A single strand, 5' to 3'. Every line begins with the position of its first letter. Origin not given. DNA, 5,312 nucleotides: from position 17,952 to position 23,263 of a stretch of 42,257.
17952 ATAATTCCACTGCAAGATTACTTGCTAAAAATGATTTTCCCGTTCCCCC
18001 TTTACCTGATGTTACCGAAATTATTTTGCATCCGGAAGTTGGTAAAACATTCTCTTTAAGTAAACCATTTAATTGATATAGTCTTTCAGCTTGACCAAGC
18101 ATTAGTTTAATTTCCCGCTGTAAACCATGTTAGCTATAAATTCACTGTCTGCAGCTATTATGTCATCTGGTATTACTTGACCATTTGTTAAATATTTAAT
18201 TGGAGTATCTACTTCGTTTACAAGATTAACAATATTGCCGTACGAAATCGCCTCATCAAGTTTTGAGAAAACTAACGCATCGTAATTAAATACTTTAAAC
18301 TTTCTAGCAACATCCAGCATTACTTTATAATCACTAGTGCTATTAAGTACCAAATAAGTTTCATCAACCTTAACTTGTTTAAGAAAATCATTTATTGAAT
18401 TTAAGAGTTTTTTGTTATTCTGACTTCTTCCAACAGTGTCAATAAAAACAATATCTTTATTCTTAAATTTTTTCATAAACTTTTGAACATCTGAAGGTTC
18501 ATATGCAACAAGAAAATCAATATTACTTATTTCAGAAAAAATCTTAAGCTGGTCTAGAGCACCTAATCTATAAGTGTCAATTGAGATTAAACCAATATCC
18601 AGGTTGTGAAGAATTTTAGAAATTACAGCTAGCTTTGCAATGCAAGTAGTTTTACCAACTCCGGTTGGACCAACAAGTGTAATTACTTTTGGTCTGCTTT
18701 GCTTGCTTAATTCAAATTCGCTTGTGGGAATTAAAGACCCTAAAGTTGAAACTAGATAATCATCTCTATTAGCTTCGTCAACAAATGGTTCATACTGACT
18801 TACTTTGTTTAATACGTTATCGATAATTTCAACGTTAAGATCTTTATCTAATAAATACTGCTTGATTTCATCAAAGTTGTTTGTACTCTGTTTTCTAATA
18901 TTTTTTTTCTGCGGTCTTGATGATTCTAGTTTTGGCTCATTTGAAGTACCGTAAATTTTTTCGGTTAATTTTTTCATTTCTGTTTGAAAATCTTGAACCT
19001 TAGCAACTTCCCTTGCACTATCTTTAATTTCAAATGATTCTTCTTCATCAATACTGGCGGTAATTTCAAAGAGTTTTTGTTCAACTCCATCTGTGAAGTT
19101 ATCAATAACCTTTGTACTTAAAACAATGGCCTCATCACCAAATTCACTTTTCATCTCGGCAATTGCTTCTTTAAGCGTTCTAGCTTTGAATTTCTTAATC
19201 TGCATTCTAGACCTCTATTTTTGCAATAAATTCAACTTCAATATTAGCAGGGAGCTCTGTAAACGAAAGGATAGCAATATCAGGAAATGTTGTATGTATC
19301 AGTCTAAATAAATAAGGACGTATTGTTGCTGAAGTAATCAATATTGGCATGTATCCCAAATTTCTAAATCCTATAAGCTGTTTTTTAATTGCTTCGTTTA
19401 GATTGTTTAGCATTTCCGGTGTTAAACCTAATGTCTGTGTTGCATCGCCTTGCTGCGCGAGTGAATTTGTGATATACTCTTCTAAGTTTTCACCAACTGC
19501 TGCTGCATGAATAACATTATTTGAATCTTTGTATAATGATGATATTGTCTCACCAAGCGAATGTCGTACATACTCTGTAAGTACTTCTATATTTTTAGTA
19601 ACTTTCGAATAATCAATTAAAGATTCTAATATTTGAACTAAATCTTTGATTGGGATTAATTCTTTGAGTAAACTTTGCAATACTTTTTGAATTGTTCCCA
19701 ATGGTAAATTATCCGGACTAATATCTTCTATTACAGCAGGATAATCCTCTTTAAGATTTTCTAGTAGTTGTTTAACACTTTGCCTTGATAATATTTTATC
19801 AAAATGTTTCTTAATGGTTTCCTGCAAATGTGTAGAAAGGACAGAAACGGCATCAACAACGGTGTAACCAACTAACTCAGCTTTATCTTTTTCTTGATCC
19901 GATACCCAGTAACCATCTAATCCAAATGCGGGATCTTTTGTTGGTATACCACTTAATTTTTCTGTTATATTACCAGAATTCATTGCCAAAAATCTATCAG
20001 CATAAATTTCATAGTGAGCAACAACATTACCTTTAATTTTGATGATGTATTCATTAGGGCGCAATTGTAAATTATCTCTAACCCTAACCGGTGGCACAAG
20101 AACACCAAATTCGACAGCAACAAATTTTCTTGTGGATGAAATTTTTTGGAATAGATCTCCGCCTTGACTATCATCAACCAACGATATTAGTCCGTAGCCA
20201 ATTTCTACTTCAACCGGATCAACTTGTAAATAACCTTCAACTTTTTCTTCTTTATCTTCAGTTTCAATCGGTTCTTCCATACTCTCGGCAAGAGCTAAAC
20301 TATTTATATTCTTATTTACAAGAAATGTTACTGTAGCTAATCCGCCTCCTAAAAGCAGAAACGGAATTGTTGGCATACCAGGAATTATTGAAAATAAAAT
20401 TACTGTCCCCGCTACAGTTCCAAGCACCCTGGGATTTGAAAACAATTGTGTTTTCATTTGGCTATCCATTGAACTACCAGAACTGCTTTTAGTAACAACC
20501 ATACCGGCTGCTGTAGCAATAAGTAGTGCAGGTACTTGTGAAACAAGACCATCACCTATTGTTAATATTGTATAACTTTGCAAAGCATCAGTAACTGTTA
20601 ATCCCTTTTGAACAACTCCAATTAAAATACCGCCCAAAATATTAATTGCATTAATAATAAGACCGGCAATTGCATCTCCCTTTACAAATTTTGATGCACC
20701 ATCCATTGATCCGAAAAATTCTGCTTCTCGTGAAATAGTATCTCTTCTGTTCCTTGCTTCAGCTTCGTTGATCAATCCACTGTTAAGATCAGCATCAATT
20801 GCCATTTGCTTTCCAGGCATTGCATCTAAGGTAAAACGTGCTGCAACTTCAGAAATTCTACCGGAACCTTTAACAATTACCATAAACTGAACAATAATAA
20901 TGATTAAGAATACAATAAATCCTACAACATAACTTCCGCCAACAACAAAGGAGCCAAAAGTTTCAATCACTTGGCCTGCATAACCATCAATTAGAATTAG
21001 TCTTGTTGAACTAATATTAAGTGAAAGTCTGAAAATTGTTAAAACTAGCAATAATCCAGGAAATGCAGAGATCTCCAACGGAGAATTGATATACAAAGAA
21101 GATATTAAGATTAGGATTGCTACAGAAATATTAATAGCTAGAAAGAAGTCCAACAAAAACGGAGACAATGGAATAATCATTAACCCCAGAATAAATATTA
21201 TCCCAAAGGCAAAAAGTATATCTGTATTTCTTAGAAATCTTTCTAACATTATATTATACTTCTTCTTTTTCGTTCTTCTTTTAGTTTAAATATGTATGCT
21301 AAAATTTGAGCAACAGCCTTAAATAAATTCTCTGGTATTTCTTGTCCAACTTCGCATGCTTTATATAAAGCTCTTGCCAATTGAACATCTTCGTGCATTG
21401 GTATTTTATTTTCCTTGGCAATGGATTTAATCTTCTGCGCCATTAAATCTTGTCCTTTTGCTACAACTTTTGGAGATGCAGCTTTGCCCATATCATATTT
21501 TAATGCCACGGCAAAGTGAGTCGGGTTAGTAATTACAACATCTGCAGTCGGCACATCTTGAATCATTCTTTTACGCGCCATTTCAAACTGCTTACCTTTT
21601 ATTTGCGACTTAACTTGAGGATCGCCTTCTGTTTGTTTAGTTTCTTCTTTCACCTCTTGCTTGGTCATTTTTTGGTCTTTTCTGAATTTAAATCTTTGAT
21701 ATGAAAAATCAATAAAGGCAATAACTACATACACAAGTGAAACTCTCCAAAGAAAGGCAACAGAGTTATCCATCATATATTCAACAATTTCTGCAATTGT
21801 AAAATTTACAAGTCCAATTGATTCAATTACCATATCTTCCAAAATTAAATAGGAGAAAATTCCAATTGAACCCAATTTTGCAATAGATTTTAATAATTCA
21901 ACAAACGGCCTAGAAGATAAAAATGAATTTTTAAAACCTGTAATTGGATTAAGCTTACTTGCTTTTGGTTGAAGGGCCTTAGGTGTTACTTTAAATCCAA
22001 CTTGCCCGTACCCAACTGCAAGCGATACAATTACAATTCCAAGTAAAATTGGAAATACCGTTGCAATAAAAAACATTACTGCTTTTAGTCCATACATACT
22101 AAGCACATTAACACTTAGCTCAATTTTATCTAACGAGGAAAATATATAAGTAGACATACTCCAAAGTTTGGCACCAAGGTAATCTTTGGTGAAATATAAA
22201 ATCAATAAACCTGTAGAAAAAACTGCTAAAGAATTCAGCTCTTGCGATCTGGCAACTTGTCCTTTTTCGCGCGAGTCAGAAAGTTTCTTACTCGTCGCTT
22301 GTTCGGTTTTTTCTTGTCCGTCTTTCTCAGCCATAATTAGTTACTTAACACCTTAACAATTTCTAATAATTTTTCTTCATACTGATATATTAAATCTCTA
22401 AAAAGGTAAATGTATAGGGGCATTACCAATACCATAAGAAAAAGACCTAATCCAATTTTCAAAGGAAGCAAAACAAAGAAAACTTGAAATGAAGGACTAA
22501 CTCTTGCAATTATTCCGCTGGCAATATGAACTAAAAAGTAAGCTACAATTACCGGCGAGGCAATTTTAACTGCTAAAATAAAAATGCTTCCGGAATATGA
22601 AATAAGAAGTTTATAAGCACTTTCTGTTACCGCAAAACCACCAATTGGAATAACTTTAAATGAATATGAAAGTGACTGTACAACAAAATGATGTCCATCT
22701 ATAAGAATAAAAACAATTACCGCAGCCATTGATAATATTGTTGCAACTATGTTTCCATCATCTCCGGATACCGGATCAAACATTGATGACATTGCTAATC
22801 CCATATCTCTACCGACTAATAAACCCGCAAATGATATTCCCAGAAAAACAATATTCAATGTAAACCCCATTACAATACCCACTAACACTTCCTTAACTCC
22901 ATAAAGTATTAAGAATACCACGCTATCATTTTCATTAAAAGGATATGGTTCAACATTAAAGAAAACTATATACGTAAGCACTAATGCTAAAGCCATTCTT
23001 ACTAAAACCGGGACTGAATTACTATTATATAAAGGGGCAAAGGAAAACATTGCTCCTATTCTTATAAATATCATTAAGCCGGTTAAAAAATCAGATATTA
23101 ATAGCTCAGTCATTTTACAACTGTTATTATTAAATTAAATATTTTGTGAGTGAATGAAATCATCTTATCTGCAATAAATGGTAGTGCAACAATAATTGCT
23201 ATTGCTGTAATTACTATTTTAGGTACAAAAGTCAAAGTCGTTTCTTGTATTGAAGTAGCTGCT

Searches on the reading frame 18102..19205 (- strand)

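Call 13: search_protein_families(library=pfam, proteins=[window:18102-19205:-], max_evalue=0.001)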
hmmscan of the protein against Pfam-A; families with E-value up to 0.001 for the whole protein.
window:18102-19205:- (367 aa): 7 families
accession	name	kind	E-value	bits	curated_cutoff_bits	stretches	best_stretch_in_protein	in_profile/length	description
PF00448.28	SRP54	-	4.7e-41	141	22.7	1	172-359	1-192/196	SRP54-type protein, GTPase domain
PF00004.35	AAA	-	1e-05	26.4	21.2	1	176-292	2-110/131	ATPase family associated with various cellular activities (AAA)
PF13173.12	AAA_14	-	2.3e-05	24.8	27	1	173-279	3-92/129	AAA domain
PF00931.28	NB-ARC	-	0.00039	20.2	23.5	0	165-275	11-74/248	NB-ARC domain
PF13401.12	AAA_22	-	0.0008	20.2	27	0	171-193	4-26/130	AAA domain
PF20720.3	nSTAND3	-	0.0008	19.6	27.2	1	171-289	16-110/155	Novel STAND NTPase 3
PF13479.12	AAA_24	-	0.00091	19.6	27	1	172-260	2-75/195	AAA domain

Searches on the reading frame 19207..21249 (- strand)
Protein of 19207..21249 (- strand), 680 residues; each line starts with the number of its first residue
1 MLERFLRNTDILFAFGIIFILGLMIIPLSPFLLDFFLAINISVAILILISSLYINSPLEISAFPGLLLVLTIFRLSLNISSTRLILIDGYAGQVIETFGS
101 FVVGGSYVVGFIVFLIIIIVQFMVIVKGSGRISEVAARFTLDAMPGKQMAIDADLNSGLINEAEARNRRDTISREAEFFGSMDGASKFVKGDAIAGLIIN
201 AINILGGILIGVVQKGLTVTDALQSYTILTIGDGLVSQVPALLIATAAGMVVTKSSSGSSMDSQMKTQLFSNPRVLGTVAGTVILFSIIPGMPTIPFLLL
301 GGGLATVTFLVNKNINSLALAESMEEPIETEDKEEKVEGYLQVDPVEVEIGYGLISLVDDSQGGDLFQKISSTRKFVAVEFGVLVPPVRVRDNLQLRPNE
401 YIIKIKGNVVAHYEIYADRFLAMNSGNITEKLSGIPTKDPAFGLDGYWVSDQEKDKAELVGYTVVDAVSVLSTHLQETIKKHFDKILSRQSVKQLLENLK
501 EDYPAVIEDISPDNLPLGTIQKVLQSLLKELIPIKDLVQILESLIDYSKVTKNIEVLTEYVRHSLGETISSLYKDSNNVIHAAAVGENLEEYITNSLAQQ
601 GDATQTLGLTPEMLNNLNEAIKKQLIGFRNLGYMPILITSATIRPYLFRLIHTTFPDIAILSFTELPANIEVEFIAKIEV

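Call 13: search_protein_families(library=pfam, proteins=[window:19207-21249:-], max_evalue=0.001)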
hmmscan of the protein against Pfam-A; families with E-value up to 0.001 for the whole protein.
window:19207-21249:- (680 aa): 1 family
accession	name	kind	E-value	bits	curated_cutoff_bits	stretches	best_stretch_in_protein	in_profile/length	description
PF00771.25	FHIPEP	-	2.2e-260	866.2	29.1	1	20-670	1-656/657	FHIPEP family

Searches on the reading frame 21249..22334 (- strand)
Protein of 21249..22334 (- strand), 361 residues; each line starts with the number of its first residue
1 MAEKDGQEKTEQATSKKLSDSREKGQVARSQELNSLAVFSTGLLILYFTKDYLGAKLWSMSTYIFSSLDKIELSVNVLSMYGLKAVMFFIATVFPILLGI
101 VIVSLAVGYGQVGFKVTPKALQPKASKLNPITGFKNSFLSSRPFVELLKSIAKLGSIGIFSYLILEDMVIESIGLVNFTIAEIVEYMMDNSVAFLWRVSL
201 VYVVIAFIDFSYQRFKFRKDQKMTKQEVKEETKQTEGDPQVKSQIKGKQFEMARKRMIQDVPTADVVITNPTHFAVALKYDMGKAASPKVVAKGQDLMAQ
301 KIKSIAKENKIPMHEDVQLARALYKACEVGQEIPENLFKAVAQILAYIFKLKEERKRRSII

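Call 13: search_protein_families(library=pfam, proteins=[window:21249-22334:-], max_evalue=0.001)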
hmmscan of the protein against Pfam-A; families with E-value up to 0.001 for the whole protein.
window:21249-22334:- (361 aa): 1 family
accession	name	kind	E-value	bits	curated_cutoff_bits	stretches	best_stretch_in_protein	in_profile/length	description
PF01312.24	Bac_export_2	-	1.5e-123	412.7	24.4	1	7-348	1-335/335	FlhB HrpN YscU SpaS Family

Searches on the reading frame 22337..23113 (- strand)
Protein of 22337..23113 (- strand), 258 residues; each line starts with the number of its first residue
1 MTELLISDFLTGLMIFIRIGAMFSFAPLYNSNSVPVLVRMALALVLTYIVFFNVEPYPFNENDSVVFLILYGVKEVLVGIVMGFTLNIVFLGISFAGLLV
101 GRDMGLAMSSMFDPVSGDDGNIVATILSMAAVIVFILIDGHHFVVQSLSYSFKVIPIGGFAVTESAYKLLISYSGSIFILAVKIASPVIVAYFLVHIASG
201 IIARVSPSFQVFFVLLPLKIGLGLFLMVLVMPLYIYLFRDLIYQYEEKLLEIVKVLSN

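Call 13: search_protein_families(library=pfam, proteins=[window:22337-23113:-], max_evalue=0.001)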
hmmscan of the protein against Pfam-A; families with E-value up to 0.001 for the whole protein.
window:22337-23113:- (258 aa): 1 family
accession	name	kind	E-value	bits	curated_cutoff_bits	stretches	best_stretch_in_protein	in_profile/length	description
PF01311.25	Bac_export_1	-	2.1e-61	207.9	27.8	1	11-243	3-228/230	Bacterial export proteins, family 1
